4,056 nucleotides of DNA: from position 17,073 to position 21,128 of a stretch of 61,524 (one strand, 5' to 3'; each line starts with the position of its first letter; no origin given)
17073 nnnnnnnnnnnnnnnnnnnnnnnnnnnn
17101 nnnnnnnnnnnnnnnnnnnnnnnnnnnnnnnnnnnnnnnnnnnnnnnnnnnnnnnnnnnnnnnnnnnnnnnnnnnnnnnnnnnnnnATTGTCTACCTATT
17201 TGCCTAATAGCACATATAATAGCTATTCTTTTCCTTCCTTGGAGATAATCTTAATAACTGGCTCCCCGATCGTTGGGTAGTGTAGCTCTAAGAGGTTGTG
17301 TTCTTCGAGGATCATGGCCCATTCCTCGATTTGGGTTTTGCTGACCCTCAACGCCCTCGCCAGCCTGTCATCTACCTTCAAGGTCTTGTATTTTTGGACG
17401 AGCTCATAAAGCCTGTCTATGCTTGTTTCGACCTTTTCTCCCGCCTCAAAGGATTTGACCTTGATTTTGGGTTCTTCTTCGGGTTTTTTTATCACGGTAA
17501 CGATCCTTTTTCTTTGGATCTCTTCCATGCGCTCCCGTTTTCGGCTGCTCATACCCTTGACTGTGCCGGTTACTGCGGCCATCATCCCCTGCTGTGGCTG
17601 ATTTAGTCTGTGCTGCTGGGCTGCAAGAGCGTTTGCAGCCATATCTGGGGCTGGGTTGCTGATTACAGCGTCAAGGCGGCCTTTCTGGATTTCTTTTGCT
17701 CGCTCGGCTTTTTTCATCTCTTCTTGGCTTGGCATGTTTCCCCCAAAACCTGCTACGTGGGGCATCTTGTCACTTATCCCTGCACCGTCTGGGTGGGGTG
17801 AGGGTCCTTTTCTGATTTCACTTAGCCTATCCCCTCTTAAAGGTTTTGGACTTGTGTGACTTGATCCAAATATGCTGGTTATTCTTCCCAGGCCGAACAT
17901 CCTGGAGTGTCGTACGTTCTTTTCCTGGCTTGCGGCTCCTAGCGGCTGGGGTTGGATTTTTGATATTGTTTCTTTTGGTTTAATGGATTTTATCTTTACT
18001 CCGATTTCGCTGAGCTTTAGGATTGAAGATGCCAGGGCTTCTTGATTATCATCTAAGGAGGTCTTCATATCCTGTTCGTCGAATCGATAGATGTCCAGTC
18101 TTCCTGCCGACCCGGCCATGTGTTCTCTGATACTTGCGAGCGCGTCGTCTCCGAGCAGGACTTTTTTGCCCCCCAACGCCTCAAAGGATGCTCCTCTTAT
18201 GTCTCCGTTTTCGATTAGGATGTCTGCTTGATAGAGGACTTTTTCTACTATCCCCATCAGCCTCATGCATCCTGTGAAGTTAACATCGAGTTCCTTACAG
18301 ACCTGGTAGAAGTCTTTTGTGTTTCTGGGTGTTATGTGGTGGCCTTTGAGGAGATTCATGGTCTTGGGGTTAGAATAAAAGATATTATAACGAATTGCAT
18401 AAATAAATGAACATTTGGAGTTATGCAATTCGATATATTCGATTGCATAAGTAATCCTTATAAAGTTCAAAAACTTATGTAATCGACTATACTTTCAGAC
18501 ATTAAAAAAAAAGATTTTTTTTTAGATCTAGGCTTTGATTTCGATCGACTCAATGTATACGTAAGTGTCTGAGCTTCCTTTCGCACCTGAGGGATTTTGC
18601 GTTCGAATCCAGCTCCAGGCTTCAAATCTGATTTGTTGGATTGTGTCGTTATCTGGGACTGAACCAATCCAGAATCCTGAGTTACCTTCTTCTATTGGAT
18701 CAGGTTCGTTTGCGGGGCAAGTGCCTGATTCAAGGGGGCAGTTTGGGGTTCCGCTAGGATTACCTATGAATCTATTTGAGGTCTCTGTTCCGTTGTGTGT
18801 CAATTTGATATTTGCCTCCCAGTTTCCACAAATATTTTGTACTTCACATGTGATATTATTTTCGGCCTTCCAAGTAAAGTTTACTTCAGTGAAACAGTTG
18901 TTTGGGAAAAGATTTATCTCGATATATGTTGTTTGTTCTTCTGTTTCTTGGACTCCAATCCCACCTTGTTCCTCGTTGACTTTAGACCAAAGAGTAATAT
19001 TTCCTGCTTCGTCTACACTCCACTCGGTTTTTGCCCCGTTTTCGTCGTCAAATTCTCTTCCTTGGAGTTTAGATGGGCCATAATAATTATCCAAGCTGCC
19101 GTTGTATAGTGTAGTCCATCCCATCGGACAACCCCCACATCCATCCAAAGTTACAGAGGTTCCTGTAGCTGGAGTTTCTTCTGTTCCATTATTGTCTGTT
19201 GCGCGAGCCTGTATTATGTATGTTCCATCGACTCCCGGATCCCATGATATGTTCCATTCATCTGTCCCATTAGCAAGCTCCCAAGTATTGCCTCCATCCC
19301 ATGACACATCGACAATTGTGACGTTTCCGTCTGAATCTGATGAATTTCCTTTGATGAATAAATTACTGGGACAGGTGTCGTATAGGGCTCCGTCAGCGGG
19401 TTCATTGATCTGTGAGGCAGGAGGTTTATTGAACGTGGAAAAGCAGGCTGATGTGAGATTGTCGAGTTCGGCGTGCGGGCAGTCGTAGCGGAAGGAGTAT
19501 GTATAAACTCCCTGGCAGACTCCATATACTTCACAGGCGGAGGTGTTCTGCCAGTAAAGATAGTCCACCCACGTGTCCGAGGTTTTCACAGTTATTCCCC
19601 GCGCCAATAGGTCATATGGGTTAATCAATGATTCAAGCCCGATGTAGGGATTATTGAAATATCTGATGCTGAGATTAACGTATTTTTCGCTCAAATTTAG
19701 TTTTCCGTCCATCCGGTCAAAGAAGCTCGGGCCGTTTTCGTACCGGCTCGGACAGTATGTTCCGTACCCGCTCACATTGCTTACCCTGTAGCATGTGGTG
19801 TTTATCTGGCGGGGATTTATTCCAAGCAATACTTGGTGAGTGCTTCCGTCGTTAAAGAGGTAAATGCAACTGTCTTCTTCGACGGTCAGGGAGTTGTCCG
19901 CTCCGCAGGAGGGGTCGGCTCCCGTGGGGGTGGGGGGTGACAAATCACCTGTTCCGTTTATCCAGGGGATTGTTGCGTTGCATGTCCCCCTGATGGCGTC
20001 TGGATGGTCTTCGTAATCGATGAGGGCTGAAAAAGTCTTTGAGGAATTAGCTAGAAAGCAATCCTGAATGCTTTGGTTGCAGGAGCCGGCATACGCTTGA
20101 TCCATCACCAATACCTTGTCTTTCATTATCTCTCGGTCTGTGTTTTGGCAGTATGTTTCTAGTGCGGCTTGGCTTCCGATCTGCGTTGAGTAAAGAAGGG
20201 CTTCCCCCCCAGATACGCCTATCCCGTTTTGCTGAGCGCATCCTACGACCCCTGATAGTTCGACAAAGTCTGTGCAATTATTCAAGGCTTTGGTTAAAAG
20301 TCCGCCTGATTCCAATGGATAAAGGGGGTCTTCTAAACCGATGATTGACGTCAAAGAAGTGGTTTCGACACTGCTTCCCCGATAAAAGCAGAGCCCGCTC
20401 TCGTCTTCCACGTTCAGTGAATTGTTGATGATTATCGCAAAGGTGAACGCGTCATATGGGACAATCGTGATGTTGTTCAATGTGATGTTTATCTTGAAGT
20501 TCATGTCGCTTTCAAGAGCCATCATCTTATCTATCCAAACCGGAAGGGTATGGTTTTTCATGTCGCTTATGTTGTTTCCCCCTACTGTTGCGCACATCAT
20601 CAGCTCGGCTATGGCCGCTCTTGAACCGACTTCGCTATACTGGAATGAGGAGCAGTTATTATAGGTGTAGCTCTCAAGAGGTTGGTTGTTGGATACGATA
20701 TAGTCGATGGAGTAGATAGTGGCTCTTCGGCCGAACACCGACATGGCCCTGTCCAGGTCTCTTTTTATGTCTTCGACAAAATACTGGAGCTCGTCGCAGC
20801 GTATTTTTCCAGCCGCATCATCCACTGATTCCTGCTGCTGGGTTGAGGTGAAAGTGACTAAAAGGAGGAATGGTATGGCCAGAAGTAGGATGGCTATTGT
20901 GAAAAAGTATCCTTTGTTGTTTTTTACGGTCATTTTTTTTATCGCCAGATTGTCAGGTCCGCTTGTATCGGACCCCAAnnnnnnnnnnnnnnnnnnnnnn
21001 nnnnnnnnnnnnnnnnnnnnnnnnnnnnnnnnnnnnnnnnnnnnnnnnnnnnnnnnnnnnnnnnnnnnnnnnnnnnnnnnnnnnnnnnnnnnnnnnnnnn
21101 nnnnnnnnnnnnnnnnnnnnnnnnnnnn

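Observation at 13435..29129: Type IV pilus/Tad-like locus of about 16 kb whose four prepilin-like cargo proteins are giant multidomain adhesins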

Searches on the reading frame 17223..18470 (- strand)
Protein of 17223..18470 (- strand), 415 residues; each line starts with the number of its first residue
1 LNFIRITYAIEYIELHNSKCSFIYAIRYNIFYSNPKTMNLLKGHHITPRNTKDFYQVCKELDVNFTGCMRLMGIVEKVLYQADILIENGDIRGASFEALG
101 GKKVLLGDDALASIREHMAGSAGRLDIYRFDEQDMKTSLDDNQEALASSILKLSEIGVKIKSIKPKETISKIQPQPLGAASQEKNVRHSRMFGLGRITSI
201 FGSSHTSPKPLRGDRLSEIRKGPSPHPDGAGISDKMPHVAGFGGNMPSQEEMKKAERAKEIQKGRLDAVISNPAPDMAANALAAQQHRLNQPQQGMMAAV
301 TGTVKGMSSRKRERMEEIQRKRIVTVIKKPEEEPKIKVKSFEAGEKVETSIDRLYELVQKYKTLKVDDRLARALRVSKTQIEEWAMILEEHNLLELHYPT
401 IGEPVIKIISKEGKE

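Call 4: search_protein_families(library=pfam, proteins=[window:17223-18470:-], max_evalue=0.1)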
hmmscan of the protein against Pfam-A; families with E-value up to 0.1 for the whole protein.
window:17223-18470:- (415 aa): 2 families
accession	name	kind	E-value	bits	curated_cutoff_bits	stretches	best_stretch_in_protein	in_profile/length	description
PF09987.14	DUF2226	-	3.8e-06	27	22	1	54-272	18-174/252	Uncharacterized protein conserved in archaea (DUF2226)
PF03129.25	HGTP_anticodon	-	0.099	13.3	21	0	309-360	42-93/94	Anticodon binding domain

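Call 74: search_protein_families(library=ncbifam, proteins=[window:17223-18359:-], max_evalue=0.01)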
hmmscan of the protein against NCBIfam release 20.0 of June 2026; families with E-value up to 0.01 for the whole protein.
window:17223-18359:- (378 aa): 0 families

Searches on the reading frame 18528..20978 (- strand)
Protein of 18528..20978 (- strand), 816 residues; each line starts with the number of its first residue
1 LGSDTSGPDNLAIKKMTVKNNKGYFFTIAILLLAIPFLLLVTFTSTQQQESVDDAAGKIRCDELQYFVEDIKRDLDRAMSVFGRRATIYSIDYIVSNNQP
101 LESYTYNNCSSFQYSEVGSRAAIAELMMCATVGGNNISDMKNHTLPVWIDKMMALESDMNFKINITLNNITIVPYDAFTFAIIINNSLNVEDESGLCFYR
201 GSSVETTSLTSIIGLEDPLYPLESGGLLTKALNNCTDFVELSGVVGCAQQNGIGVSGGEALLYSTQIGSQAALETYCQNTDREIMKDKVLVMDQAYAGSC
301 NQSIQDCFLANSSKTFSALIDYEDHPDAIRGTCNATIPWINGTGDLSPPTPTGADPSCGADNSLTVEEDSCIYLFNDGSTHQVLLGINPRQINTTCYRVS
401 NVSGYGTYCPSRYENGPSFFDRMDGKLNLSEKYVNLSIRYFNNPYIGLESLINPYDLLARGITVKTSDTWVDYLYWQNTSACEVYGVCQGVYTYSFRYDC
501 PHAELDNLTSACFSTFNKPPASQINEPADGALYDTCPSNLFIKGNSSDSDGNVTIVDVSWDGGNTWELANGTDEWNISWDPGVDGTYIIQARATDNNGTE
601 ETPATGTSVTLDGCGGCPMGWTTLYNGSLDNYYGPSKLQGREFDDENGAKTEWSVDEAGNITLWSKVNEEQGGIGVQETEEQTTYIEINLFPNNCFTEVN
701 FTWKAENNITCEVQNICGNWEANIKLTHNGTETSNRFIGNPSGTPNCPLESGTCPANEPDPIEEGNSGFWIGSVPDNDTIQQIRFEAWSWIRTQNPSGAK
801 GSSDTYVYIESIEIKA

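Call 4: search_protein_families(library=pfam, proteins=[window:18528-20978:-], max_evalue=0.1)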
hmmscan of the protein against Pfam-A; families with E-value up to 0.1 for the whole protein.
window:18528-20978:- (816 aa): 4 families
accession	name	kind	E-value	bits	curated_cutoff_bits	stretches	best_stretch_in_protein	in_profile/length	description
PF17957.7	Big_7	-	0.00025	22.1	24.1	1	520-591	1-70/70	Bacterial Ig domain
PF19077.6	Big_13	-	0.002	19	27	1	548-612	35-101/102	Bacterial Ig-like domain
PF07495.19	Y_Y_Y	-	0.012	15.9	26.6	1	566-604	21-57/65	Y_Y_Y domain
PF03404.22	Mo-co_dimer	-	0.036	14.5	22.7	1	522-572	11-64/138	Mo-co oxidoreductase dimerisation domain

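Call 47: find_homologous_proteins(query=window:18528-20933:-, max_evalue=0.00001)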
Query window:18528-20933:- (801 aa): 121 proteins with E <= 0.00001 among 8000 candidates; the best 120 are listed.
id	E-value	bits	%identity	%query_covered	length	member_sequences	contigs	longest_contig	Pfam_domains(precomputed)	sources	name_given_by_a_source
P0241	0.0e+0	1876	100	100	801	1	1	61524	-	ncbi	ncbi:MAG: hypothetical protein ABH950_05460 [Candidatus Altiarchaeota archaeon]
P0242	0.0e+0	1248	65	100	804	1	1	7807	PF17957.8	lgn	-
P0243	0.0e+0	1225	64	100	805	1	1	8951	PF17957.8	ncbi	-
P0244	0.0e+0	1150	62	100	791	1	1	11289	-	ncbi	ncbi:Ig-like domain-containing protein [Candidatus Altiarchaeota archaeon]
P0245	2.6e-202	692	42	100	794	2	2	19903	PF17957.8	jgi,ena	-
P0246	8.2e-158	545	43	76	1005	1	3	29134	PF17957.8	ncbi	-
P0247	3.8e-153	530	43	74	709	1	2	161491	PF17957.8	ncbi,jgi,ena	-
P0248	7.1e-150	519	43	74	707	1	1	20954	PF17957.8,PF25788.3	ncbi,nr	ncbi:MAG: hypothetical protein JXB14_05685 [Candidatus Altiarchaeota archaeon]|nr:hypothetical prote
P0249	5.7e-148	513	42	75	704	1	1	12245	PF17957.8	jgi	jgi:hypothetical protein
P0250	1.1e-147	512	40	74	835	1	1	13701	PF17957.8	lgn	-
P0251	1.0e-143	499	42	74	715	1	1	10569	PF17957.8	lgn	-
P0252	1.3e-142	495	40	75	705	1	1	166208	-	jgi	jgi:hypothetical protein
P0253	8.2e-142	492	41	74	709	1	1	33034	PF17957.8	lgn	-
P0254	2.8e-138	481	46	61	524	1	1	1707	-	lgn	-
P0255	1.7e-136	475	40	76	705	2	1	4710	-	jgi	jgi:hypothetical protein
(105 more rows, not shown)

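Call 67: predict_structure(alignment_id=A2)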
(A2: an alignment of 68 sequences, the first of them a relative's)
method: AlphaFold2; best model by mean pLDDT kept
length: 801 residues; sequences in the alignment: 68
mean_pLDDT: 86.1   pTM: 0.68
mean pLDDT of the five models: 86.1, 85.4, 85.2, 85.2, 84.6
residues with pLDDT >= 90: 397; 70-90: 321; 50-70: 63; < 50: 20
segments of 3 or more residues with pLDDT < 50: 1-3, 624-628, 743-747
pLDDT, mean of each block of 10 residues (from residue 1): 53 85 80 65 80 89 94 97 97 91 97 95 94 93 89 96 97 89 85 96 97 95 86 85 93 91 93 91 88 93 89 77 90 78 68 92 88 92 91 87 98 98 93 97 96 97 95 83 92 82 87 94 92 91 89 97 87 94 84 86 76 72 49 58 82 83 81 82 91 79 84 90 68 54 48 86 89 83 83 90 81
secondary structure, 60 per line:
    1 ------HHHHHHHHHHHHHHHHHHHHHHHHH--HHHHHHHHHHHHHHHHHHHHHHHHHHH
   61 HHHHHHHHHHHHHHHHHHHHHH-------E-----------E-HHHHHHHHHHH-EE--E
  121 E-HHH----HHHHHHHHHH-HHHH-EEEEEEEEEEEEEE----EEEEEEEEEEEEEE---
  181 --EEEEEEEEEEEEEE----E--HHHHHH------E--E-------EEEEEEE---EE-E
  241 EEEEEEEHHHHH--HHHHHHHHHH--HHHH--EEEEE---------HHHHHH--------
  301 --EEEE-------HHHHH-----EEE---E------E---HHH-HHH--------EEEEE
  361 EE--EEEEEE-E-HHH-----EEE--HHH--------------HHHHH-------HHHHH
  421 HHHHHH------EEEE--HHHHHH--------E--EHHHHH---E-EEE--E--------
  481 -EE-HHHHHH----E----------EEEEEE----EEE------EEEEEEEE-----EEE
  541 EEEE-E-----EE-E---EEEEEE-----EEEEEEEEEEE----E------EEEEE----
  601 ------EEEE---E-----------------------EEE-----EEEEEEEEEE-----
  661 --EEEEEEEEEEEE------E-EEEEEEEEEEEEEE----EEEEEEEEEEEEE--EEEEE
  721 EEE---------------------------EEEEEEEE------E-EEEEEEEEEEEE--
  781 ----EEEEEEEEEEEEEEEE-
elements in order (helices of 4 or more, strands of 3 or more residues): H7-31 H34-82 H104-114 H130-139 H141-144 E146-159 E164-177 E183-196 H204-209 E227-233 E240-247 H248-252 H255-264 H267-270 E273-277 H287-292 E303-306 H314-318 E324-326 E356-362 E365-370 E382-384 H404-408 H416-426 E433-436 H439-444 H457-461 E467-469 H485-490 E506-511 E516-518 E525-532 E538-544 E559-564 E570-580 E592-596 E607-610 E638-640 E646-655 E663-674 E683-696 E701-713 E716-723 E751-758 E767-778 E785-800

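Call 70: fold_search(model_id=the predicted structure, library=pdb)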
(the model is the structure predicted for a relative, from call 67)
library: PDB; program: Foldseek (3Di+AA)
matches with E <= 10: 1080; with E <= 0.001: 52
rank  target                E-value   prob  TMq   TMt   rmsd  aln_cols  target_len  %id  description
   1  9kvu                  4.8e-07  1.00  0.11  0.88   1.8        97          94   31  Structure of B1 domain in the bifunctional enzyme CelAly (released 2026-03-18)
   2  7kwb_A                1.6e-06  1.00  0.10  0.17  17.7       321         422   10  Surface glycan-binding protein B from Bacteroides thetaiotaomicron (released 2021-02-17)
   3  5k3x_B                5.4e-06  1.00  0.10  0.24   3.4       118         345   25  Crystal Structure of the sulfite dehydrogenase, SorT R78K mutant from Sinorhizobium meliloti (released 2017-05-24)
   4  2a9a_B                9.3e-06  1.00  0.11  0.24   2.4       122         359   23  Crystal structure of recombinant chicken sulfite oxidase with the bound product, sulfate, at the active site (released 2005-08-02)
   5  2a9d_A                9.8e-06  1.00  0.11  0.24   2.3       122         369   23  Crystal structure of recombinant chicken sulfite oxidase with Arg at residue 161 (released 2005-08-02)
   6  2a9d_B                9.8e-06  1.00  0.11  0.24   2.5       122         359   22  Crystal structure of recombinant chicken sulfite oxidase with Arg at residue 161 (released 2005-08-02)
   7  5k3x_A                1.0e-05  1.00  0.11  0.24   3.4       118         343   24  Crystal Structure of the sulfite dehydrogenase, SorT R78K mutant from Sinorhizobium meliloti (released 2017-05-24)
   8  1sox_A                1.1e-05  1.00  0.11  0.19   2.3       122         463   23  SULFITE OXIDASE FROM CHICKEN LIVER (released 1998-04-29)
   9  3hbg                  1.1e-05  1.00  0.11  0.25   2.3       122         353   23  Structure of recombinant Chicken Liver Sulfite Oxidase mutant C185S (released 2010-04-14)
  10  5wa0_A                1.5e-05  1.00  0.11  0.22   5.6       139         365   22  Crystal Structure of the sulfite dehydrogenase, SorT R78Q mutant from Sinorhizobium meliloti (released 2017-10-25)
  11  3r18                  1.6e-05  1.00  0.11  0.23   2.2       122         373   23  Chicken sulfite oxidase double mutant with altered activity and substrate affinity (released 2012-02-08)
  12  1sox_B                1.6e-05  1.00  0.11  0.19   3.0       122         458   24  SULFITE OXIDASE FROM CHICKEN LIVER (released 1998-04-29)
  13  2c9x_A                1.7e-05  1.00  0.11  0.22   3.4       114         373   18  Sulfite dehydrogenase from Starkeya Novella Y236F mutant (released 2006-08-16)
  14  3hbq                  1.9e-05  1.00  0.11  0.23   3.0       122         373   23  Structure of recombinant Chicken Liver Sulfite Oxidase mutant Cys 185 Ala (released 2010-04-14)
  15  2blf_A                2.1e-05  1.00  0.11  0.22   3.3       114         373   18  Sulfite dehydrogenase from Starkeya Novella (released 2005-04-28)
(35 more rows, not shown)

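Call 74: search_protein_families(library=ncbifam, proteins=[window:18528-20933:-], max_evalue=0.01)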
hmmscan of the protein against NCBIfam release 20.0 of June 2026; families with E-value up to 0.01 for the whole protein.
window:18528-20933:- (801 aa): 1 family
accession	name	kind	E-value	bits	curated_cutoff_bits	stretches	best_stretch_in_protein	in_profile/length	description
NF052247.1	SorT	equivalog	0.0018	17.1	570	0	499-586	271-362/387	SorT family sulfite dehydrogenase catalytic subunit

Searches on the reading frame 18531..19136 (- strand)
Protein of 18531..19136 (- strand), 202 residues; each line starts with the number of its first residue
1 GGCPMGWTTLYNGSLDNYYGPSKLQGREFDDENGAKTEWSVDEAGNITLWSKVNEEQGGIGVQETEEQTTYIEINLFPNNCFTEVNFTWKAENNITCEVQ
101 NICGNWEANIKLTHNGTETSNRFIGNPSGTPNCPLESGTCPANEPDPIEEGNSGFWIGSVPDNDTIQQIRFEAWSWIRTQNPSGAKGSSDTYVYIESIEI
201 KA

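Call 71: search_protein_families(library=pfam, proteins=[window:18531-19136:-], max_evalue=1)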
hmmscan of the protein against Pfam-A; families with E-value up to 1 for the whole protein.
window:18531-19136:- (202 aa): 0 families

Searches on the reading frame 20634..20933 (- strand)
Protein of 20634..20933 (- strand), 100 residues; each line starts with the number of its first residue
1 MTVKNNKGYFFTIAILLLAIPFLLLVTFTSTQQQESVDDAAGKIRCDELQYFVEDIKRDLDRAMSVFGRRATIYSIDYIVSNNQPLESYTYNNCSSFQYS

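Call 81: search_protein_families(library=pfam, proteins=[window:20634-20933:-], max_evalue=1)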
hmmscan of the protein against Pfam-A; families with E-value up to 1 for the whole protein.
window:20634-20933:- (100 aa): 2 families
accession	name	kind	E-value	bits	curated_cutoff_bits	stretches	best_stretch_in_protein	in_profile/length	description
PF05251.17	Ost5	-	0.056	14.2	27.4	1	7-33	9-35/73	Oligosaccharyltransferase subunit 5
PF09633.15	DUF2023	-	0.066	13.8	27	1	30-91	20-77/101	Protein of unknown function (DUF2023)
